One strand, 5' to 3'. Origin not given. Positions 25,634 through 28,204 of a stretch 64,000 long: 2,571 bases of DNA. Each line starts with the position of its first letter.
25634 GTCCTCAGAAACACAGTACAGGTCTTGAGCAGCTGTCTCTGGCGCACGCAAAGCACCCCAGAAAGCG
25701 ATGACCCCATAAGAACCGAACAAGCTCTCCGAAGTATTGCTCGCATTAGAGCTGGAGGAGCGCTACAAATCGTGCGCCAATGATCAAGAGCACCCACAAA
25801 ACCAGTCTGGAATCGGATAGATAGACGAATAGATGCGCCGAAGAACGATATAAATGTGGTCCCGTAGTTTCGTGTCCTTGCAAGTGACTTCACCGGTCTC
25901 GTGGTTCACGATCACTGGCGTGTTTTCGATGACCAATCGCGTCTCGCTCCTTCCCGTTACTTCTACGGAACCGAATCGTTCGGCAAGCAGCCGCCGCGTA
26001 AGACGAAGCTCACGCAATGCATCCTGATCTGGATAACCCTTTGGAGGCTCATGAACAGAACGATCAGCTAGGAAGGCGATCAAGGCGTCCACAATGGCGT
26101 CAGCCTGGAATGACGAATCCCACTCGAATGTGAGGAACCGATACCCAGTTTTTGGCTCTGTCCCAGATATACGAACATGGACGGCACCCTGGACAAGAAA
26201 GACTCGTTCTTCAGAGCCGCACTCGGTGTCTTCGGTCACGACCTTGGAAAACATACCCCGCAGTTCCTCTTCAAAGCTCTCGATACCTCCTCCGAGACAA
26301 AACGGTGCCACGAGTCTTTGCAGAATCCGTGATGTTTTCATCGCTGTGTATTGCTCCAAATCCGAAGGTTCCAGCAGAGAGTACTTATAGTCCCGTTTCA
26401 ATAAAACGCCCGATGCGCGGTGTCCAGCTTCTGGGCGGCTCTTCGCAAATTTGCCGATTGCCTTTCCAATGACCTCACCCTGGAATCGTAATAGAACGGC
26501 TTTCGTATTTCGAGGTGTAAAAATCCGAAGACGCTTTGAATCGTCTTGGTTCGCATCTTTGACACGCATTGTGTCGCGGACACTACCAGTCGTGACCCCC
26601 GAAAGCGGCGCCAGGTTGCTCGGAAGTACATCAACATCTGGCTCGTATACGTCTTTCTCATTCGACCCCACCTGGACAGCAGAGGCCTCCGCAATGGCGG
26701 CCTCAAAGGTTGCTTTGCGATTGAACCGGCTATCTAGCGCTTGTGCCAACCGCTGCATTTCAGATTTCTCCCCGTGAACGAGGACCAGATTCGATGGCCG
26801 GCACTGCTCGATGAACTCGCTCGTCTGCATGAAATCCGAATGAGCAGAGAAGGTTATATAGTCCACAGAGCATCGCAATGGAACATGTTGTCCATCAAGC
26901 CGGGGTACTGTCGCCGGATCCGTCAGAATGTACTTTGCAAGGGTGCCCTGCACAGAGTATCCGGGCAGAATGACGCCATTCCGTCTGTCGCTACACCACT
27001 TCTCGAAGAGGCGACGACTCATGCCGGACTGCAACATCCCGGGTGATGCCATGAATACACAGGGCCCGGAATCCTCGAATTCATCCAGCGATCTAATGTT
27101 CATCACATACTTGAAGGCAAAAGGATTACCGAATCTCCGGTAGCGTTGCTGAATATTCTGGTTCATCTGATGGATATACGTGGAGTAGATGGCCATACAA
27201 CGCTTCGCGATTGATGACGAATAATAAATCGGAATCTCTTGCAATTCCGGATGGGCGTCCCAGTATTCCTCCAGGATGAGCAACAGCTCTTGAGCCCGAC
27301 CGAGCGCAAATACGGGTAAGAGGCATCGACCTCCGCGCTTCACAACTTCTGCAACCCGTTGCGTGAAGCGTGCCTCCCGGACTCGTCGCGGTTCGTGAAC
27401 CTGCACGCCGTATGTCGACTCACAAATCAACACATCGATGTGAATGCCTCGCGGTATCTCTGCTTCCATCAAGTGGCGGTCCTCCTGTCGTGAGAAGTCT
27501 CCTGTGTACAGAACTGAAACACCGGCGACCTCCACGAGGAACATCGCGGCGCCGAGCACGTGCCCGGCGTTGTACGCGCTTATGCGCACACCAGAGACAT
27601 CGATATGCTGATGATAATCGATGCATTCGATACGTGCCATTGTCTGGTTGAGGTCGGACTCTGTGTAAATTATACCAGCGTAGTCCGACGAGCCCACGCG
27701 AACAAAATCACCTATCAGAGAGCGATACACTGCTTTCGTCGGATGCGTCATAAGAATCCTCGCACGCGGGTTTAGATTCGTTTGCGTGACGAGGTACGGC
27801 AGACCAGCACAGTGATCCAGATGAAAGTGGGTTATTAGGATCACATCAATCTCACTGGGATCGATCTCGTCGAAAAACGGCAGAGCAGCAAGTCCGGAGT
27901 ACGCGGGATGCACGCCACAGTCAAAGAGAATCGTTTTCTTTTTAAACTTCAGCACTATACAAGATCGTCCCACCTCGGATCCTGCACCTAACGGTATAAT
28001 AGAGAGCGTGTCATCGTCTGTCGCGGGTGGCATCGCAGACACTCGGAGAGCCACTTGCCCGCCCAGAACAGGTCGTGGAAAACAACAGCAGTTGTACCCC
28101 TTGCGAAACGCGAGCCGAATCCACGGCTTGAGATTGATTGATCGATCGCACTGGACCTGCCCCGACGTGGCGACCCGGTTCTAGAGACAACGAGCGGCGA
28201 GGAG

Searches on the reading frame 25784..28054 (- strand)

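Call 46: search_protein_families(library=pfam, proteins=[window:25784-28054:-], max_evalue=0.01)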
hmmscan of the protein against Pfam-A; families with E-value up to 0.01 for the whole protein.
window:25784-28054:- (756 aa): 8 families
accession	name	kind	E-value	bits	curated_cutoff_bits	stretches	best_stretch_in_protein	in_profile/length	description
PF10996.14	Beta-Casp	-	4e-31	108.5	27.7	1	254-376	1-120/120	Beta-Casp domain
PF11718.13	CPSF73-100_C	-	1.4e-25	90.6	24.5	1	548-746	4-214/215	Pre-mRNA 3'-end-processing endonuclease polyadenylation factor C-term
PF16661.11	Lactamase_B_6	-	9.7e-20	71.2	27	1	34-200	1-175/193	Metallo-beta-lactamase superfamily domain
PF00753.33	Lactamase_B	-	4.3e-16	59.9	22.7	1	29-198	5-161/196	Metallo-beta-lactamase superfamily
PF07521.17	RMMBL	-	1.8e-13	50.7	21.6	1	391-443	2-55/63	Zn-dependent metallo-hydrolase RNA specificity domain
PF12706.13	Lactamase_B_2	-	6.6e-10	39.4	27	1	41-211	2-162/200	Beta-lactamase superfamily domain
PF13483.12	Lactamase_B_3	-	0.0001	22.8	24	1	29-194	6-118/160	Beta-lactamase superfamily domain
PF17030.11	Beta_lactamase3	-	0.00031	20.6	33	1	131-191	120-181/214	Putative beta-lactamase-like family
